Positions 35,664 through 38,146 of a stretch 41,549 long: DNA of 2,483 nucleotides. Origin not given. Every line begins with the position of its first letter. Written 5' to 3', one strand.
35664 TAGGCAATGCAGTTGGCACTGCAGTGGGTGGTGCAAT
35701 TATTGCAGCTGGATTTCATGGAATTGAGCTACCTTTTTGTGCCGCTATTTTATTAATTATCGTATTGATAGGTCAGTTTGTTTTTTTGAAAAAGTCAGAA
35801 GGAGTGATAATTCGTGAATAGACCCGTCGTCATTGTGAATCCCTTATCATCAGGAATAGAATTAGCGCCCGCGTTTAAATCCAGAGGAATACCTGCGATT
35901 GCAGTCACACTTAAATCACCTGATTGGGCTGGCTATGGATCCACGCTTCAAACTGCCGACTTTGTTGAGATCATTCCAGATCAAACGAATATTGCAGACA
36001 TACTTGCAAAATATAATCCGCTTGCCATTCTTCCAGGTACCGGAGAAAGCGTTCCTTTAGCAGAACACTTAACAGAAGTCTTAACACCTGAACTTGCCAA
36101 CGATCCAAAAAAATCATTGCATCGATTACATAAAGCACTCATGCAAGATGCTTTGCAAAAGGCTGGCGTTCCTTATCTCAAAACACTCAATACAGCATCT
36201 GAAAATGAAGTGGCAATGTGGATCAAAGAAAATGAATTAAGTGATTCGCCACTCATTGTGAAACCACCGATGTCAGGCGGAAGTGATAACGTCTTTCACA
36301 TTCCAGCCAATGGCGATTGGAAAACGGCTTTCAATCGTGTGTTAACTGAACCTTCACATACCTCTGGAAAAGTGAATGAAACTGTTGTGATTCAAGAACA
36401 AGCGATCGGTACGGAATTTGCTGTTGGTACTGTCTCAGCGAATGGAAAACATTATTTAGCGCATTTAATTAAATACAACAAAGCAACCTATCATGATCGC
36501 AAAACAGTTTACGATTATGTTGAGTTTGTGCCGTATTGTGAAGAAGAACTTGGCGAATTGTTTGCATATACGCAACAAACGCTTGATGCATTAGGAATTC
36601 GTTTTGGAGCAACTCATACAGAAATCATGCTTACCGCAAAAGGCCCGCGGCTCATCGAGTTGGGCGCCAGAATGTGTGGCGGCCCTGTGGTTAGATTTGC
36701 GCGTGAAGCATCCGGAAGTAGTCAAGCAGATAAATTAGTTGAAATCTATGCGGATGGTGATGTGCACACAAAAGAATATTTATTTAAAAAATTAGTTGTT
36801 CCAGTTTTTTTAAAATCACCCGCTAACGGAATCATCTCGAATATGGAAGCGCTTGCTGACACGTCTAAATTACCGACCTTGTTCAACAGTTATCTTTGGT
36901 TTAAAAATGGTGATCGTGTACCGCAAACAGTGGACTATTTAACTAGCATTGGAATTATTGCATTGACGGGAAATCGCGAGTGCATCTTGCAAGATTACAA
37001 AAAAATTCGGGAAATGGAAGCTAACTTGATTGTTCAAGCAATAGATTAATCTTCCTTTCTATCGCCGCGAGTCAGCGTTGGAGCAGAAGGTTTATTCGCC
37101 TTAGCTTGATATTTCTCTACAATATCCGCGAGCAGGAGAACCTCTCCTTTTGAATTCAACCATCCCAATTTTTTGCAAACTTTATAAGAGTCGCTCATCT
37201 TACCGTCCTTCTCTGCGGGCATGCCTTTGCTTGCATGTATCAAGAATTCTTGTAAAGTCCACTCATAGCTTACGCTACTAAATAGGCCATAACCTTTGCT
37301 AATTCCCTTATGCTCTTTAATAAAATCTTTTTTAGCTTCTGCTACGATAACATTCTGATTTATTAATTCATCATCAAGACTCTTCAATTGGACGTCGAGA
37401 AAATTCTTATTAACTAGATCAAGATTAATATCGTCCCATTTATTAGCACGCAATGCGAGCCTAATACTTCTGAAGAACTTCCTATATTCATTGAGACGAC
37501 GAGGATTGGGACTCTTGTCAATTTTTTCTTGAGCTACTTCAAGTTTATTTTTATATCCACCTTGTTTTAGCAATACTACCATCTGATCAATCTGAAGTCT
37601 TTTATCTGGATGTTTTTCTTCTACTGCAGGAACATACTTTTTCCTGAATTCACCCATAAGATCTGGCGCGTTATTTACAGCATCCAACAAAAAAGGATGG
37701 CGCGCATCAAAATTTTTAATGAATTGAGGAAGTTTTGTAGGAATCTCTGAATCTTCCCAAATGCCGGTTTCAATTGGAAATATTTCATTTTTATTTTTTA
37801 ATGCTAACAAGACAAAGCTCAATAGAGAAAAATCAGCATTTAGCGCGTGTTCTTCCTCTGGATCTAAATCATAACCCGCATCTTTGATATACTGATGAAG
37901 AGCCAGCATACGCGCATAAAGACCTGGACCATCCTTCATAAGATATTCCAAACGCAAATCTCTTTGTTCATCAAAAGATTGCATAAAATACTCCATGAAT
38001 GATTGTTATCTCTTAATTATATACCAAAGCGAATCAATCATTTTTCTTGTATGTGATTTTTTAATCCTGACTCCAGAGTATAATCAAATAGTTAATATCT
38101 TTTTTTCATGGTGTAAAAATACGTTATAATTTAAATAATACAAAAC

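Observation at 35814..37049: ATP-grasp ligase as terminal gene of the isonitrile operon suggests an amide-conjugated product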

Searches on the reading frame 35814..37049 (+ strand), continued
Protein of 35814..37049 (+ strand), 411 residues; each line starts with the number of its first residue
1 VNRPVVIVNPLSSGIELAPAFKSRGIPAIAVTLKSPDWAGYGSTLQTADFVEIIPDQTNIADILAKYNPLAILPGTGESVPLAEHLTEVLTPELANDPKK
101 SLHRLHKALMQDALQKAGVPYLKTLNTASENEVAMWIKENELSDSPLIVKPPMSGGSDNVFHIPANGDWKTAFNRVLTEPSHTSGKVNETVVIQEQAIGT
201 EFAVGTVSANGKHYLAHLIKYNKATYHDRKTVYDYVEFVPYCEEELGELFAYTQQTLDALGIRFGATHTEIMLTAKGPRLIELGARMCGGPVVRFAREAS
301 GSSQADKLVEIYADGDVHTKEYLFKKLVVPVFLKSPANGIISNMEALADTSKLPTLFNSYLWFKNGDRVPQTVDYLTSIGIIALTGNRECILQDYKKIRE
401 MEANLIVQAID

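Call 53: search_protein_families(library=pfam, proteins=[L016:1386-4214:+, L016:5749-7512:+, L022:4294-6750:+, L022:6877-7776:+, L044:6323-6931:+, L044:7002-7853:+, L044:9233-9763:-, L033:7054-8004:+, L033:6583-7335:-], max_evalue=0.0001)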
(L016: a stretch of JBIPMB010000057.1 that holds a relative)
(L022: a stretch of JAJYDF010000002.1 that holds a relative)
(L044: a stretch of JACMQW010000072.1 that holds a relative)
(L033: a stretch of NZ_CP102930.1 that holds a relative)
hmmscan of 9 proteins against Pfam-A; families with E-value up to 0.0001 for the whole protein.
L016:1386-4214:+ (942 aa): 0 families

L016:5749-7512:+ (587 aa): 3 families
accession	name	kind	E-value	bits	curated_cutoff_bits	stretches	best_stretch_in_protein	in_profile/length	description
PF12796.13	Ank_2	-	2.5e-07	31.6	27.3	0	264-321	30-82/90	Ankyrin repeats (3 copies)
PF00018.34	SH3_1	-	6.9e-07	29.2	22.9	1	549-584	1-37/48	SH3 domain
PF13606.12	Ank_3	-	3.4e-05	24.3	22.3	0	264-291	3-29/30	Ankyrin repeat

L022:4294-6750:+ (818 aa): 6 families
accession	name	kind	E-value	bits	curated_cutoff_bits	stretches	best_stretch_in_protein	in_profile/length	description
PF05362.19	Lon_C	-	1.2e-96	322.7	21.1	1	578-780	2-204/205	Lon protease (S16) C-terminal proteolytic domain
PF02190.22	LON_substr_bdg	-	2.4e-50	171.7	28.7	1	17-208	2-199/200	ATP-dependent protease La (LON) substrate-binding domain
PF22667.2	Lon_lid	-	6.9e-24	83.7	27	1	521-571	2-52/57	Lon protease AAA+ ATPase lid domain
PF00004.35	AAA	-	3.5e-23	82.9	21.2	1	360-497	1-127/131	ATPase family associated with various cellular activities (AAA)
PF07728.20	AAA_5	-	2.6e-09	37.7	22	1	360-493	2-139/139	AAA domain (dynein-related subfamily)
PF13541.12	ChlI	-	2.8e-06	27.7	27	1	668-748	41-121/121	Subunit ChlI of Mg-chelatase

L022:6877-7776:+ (299 aa): 7 families
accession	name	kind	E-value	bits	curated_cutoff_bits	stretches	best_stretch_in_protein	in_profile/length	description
PF01370.27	Epimerase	-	1.2e-18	67.9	20.9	1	3-214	1-230/240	NAD dependent epimerase/dehydratase family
PF13460.12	NAD_binding_10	-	2.3e-14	54.1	27.2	1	7-158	1-144/184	NAD(P)H-binding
PF05368.20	NmrA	-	6.6e-11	42.8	27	1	2-71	4-76/298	NmrA-like family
PF04321.23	RmlD_sub_bind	-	7.3e-10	38.8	27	1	1-244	1-235/287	RmlD substrate binding domain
PF01073.25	3Beta_HSD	-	4.7e-09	36.1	22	1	5-79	2-81/280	3-beta hydroxysteroid dehydrogenase/isomerase family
PF16363.11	GDP_Man_Dehyd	-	4e-08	33.5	27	1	4-70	1-81/332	GDP-mannose 4,6 dehydratase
PF02254.24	TrkA_N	-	6.8e-05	23.6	23.8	0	9-79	6-76/116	TrkA-N domain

L044:6323-6931:+ (202 aa): 0 families

L044:7002-7853:+ (283 aa): 0 families

L044:9233-9763:- (176 aa): 1 family
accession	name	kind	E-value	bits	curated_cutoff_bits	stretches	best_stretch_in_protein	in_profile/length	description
PF14328.11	DUF4385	-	3.9e-56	189.8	27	1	26-173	8-147/148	Domain of unknown function (DUF4385)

L033:7054-8004:+ (316 aa): 1 family
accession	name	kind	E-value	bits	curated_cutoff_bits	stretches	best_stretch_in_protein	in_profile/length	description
PF01494.25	FAD_binding_3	-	1.4e-32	113.8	22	1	7-172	169-347/349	FAD binding domain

L033:6583-7335:- (250 aa): 2 families
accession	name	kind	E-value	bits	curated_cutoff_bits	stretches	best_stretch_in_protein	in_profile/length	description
PF13304.12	AAA_21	-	5.1e-10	40.3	27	1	92-143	255-304/304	AAA domain, putative AbiEii toxin, Type IV TA system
PF13175.12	AAA_15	-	7.2e-09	36.2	32.1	1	96-142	329-374/374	AAA ATPase domain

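Call 59: list_cluster_members(proteins=[P0001, P0002, P0003])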
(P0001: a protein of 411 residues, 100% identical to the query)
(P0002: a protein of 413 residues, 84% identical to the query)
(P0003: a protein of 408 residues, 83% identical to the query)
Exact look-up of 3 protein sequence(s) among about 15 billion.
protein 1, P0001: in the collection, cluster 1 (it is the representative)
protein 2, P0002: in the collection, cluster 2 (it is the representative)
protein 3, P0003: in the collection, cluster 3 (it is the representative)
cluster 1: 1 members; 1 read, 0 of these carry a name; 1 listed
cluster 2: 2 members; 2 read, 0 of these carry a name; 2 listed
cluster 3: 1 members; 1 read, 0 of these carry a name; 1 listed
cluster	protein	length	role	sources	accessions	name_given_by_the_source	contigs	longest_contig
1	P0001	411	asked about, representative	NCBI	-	-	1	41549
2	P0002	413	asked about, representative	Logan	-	-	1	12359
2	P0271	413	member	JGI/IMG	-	-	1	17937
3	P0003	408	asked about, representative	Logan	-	-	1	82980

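Call 60: search_solved_structures(query=A2, max_evalue=0.00001, show_alignments=5)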
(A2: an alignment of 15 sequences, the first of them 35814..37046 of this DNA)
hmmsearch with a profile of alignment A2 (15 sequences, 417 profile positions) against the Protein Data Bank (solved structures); distinct sequences matched with E-value up to 0.00001: 8.
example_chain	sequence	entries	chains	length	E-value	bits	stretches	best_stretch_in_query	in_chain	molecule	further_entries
30vh_A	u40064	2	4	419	7.2e-94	317.9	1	3-409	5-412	L-amino acid ligase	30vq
3vot_A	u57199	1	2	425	9.1e-17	63.9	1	148-396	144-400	L-amino acid ligase, BL00235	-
4wd3_A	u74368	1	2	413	3.4e-12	48.9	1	106-377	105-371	L-amino acid ligase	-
3wo1_A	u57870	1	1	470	8.3e-11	44.3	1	62-301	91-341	Alanine-anticapsin ligase BacD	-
3wnz_A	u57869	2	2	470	3.1e-10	42.4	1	62-297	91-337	Alanine-anticapsin ligase BacD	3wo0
3vmm_A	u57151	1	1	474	3.2e-10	42.4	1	62-297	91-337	Alanine-anticapsin ligase BacD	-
1ce8_A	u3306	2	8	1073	1.6e-07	33.4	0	22-186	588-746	PROTEIN (CARBAMOYL-PHOSPHATE SYNTHASE) | carbamoyl phosphate synthetase large chain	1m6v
1bxr_A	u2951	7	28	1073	2.8e-07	32.7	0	22-186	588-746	CARBAMOYL-PHOSPHATE SYNTHASE | CARBAMOYL PHOSPHATE SYNTHETASE: LARGE SUBUNIT | CARBAMOYL PHOSPHATE SYNTHETASE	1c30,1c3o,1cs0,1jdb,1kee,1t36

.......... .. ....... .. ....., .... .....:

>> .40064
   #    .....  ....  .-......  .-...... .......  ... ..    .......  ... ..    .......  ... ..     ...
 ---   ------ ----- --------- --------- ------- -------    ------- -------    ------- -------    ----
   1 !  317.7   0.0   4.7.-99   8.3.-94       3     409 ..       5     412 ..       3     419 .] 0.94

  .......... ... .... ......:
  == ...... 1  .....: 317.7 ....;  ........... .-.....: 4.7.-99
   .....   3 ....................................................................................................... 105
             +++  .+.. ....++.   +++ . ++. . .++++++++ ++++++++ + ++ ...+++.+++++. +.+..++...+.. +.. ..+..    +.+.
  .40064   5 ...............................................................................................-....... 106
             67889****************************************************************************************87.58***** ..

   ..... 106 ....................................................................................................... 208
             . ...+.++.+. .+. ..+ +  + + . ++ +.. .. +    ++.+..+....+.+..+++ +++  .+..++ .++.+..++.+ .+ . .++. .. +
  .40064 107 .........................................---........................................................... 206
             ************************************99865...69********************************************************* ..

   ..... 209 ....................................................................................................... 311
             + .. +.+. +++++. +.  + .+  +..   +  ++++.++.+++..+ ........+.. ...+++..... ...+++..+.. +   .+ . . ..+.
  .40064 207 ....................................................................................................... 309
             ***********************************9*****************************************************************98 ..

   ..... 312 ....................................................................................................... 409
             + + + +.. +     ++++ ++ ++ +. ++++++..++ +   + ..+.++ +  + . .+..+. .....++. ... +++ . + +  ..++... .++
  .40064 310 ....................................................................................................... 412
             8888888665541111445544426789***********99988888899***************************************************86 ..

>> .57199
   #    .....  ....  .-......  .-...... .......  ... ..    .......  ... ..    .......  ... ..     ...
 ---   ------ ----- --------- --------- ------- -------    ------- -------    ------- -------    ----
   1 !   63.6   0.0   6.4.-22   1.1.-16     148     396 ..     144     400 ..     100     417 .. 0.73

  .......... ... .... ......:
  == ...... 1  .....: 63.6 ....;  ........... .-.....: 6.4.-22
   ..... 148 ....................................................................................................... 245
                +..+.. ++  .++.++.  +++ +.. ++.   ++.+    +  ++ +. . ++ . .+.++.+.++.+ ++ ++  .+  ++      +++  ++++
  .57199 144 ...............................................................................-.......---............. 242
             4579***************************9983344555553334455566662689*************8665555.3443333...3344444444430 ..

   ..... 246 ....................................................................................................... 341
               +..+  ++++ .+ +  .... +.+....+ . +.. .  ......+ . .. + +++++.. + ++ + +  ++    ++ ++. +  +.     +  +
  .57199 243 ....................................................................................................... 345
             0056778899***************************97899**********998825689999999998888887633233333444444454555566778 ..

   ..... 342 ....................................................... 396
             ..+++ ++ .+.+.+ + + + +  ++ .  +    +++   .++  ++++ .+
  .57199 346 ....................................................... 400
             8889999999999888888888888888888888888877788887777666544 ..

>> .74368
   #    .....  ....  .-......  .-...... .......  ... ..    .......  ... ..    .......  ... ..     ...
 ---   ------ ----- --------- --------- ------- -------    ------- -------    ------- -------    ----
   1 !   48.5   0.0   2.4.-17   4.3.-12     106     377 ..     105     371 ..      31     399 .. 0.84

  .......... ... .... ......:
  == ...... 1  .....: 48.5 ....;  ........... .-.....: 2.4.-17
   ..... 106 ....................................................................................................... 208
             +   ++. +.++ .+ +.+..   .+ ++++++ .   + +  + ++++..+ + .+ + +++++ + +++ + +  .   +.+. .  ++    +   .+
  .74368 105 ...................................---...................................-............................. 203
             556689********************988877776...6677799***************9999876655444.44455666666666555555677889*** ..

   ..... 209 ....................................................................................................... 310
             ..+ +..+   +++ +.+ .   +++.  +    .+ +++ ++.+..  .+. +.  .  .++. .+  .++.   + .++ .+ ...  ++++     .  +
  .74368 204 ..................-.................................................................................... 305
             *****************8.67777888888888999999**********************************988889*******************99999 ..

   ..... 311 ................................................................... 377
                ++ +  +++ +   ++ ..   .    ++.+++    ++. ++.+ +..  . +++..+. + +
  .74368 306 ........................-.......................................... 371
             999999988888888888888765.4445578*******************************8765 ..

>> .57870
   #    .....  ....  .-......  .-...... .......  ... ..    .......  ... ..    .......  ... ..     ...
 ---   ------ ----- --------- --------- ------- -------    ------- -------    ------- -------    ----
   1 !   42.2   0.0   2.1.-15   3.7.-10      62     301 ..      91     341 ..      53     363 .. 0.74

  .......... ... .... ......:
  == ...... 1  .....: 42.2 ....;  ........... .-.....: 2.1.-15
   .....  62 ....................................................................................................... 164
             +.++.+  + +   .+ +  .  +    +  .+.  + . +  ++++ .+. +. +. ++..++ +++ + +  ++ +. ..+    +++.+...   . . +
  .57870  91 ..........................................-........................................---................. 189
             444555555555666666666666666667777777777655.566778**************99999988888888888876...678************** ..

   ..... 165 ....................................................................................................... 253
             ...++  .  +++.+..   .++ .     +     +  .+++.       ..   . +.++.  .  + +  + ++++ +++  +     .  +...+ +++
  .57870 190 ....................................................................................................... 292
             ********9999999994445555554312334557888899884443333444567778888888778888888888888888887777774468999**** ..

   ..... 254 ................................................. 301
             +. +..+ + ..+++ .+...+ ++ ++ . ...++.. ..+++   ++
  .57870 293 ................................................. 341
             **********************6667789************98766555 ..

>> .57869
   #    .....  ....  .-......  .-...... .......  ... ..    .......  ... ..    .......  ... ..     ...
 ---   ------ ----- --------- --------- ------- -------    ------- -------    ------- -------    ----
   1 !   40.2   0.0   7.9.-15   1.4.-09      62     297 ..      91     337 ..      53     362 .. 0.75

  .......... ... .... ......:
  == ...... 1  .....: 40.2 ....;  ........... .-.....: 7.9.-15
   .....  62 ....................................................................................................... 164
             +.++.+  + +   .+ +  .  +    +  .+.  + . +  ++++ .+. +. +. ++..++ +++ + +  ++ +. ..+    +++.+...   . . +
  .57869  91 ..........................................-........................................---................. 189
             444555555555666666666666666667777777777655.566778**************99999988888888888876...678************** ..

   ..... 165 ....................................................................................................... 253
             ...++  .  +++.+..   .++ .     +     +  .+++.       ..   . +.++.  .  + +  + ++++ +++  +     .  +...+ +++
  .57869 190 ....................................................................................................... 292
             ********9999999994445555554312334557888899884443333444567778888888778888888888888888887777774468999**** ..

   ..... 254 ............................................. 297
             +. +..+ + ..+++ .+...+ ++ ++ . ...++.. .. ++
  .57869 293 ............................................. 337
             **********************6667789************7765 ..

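Call 61: search_protein_families(library=ncbifam, proteins=[P0031, L049:8001-9233:+, L013:7971-9242:+], max_evalue=1e-10)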
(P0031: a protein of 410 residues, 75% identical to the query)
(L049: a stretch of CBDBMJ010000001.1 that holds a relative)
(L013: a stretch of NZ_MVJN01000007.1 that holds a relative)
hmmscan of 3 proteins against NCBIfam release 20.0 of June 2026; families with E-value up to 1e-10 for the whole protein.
P0031 (410 aa): 3 families
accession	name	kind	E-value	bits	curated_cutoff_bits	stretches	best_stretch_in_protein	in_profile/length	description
NF005543.0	PRK07206.1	subfamily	1.1e-175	584.3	302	1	1-409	1-415/416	hypothetical protein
NF041595.1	dap_A_syn_DdaF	equivalog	7.1e-47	160.1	840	1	5-405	10-416/424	dapdiamide A synthase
NF002563.0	PRK02186.1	subfamily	4.7e-18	64.8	625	1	59-399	60-389/890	argininosuccinate lyase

L049:8001-9233:+ (411 aa): 3 families
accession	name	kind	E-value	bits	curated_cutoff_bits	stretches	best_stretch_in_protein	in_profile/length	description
NF005543.0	PRK07206.1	subfamily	5.7e-139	463.3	302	1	1-410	1-413/416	hypothetical protein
NF041595.1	dap_A_syn_DdaF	equivalog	2.2e-44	151.9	840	1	6-392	11-399/424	dapdiamide A synthase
NF002563.0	PRK02186.1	subfamily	1e-22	80.3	625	1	109-403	107-390/890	argininosuccinate lyase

L013:7971-9242:+ (424 aa): 3 families
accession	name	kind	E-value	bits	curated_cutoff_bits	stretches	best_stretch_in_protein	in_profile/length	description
NF005543.0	PRK07206.1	subfamily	3.1e-153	510.3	302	1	11-417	1-413/416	hypothetical protein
NF041595.1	dap_A_syn_DdaF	equivalog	1e-48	166.2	840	1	15-421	10-422/424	dapdiamide A synthase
NF002563.0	PRK02186.1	subfamily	1.8e-16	59.6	625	1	117-336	108-315/890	argininosuccinate lyase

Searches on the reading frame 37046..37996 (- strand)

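Call 5: search_protein_families(library=pfam, proteins=[window:37046-37996:-], max_evalue=0.01)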
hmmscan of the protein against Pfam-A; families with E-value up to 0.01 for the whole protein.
window:37046-37996:- (316 aa): 0 families

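Call 6: search_protein_families(library=ncbifam, proteins=[window:37046-37996:-], max_evalue=0.01)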
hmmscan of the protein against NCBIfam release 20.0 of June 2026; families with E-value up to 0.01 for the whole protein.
window:37046-37996:- (316 aa): 1 family
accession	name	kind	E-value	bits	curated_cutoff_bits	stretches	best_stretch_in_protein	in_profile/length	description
NF045958.1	MAG1050_fam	equivalog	0.0081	15.2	150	0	174-250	141-214/328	MAG1050 family protein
